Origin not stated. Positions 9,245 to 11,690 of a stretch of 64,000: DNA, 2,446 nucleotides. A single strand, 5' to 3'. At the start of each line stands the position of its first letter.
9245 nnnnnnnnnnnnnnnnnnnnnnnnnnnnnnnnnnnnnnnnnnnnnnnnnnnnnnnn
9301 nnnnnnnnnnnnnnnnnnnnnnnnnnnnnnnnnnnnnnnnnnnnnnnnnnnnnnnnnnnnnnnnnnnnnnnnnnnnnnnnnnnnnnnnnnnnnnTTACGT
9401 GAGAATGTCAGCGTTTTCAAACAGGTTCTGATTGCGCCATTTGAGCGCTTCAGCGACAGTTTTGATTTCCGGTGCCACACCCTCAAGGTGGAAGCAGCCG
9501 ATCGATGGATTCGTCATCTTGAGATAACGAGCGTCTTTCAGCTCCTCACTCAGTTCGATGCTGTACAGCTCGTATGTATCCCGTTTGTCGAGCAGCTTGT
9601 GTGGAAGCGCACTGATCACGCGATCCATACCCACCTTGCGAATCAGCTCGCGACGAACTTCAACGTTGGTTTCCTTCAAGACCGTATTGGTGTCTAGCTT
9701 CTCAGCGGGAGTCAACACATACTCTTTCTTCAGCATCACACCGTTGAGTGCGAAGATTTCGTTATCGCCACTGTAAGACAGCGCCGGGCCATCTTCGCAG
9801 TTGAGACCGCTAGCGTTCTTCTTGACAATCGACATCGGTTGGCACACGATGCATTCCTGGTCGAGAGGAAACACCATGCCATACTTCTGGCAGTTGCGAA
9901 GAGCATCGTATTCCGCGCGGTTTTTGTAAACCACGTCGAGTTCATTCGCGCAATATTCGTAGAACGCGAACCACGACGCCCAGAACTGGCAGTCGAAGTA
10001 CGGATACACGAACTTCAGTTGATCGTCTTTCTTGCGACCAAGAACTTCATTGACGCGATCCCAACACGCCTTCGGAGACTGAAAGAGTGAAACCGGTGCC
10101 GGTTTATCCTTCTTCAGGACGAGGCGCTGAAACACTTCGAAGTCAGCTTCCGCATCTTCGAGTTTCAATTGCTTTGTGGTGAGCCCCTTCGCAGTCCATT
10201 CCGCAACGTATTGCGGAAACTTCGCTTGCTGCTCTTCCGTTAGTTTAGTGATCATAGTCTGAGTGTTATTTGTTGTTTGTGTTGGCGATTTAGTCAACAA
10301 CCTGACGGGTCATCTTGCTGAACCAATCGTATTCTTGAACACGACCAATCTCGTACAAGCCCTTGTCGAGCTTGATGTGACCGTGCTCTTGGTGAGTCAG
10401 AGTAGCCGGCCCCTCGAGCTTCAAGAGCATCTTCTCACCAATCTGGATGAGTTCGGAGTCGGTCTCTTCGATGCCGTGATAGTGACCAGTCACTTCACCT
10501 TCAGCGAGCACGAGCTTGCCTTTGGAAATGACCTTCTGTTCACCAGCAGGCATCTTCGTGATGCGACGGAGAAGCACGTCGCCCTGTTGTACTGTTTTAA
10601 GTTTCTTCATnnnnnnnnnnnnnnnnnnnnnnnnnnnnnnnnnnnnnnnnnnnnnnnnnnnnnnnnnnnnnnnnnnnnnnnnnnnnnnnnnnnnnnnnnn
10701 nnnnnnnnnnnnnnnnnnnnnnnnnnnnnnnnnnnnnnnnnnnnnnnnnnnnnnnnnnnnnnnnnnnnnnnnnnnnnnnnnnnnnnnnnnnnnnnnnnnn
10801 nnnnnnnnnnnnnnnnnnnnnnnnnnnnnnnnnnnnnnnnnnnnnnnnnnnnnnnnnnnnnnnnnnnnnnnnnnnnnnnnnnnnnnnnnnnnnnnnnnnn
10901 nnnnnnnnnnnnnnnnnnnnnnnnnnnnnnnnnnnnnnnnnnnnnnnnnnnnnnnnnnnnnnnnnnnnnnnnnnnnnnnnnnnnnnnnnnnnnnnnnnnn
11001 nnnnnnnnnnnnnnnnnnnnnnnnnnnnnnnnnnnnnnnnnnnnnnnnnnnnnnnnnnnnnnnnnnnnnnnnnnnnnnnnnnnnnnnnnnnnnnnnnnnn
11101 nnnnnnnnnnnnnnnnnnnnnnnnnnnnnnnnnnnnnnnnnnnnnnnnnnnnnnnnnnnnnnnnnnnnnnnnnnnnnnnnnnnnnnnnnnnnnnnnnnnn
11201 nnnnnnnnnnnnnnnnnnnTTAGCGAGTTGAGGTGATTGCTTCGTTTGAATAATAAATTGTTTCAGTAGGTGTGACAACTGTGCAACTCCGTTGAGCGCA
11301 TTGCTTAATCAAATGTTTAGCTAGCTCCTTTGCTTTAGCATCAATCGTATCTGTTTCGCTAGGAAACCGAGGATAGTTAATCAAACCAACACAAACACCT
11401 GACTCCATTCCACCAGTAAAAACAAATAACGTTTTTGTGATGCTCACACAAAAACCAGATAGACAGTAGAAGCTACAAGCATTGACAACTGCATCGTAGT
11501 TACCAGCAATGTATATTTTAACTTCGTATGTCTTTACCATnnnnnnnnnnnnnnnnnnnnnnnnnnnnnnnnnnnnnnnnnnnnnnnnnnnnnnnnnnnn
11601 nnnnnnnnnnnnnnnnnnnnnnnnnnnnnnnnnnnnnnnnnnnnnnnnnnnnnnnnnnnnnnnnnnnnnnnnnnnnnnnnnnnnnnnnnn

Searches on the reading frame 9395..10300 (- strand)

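Call 22: search_protein_families(library=phrogs, proteins=[window:9395-10300:-], max_evalue=0.001)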
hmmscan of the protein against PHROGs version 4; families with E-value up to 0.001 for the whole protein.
window:9395-10300:- (301 aa): 1 family
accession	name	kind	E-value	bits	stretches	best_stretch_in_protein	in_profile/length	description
phrog_31813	-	unknown function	3.2e-08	34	1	104-287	171-363/378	-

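Call 88: search_protein_families(library=pfam, proteins=[window:9395-10300:-], max_evalue=0.01)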
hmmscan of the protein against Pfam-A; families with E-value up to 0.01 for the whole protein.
window:9395-10300:- (301 aa): 1 family
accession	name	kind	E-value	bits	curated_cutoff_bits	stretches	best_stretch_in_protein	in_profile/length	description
PF20530.3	DUF6745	-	2.2e-11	43.9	27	1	134-253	33-152/206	Domain of unknown function (DUF6745)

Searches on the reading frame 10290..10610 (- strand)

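Call 22: search_protein_families(library=phrogs, proteins=[window:10290-10610:-], max_evalue=0.001)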
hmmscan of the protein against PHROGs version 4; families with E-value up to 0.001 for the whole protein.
window:10290-10610:- (106 aa): 1 family
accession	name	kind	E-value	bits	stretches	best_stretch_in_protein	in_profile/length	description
phrog_27831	-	unknown function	1.4e-12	48.8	1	6-95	10-115/124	-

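Call 88: search_protein_families(library=pfam, proteins=[window:10290-10610:-], max_evalue=0.01)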
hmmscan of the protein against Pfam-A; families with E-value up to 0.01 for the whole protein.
window:10290-10610:- (106 aa): 0 families

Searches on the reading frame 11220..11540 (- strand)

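Call 22: search_protein_families(library=phrogs, proteins=[window:11220-11540:-], max_evalue=0.001)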
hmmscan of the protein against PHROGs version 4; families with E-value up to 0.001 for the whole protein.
window:11220-11540:- (106 aa): 1 family
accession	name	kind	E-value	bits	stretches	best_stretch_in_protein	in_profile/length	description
phrog_4848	-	unknown function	6.3e-35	120.5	1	2-101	14-114/119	-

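Call 88: search_protein_families(library=pfam, proteins=[window:11220-11540:-], max_evalue=0.01)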
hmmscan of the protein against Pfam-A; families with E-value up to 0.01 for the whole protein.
window:11220-11540:- (106 aa): 0 families
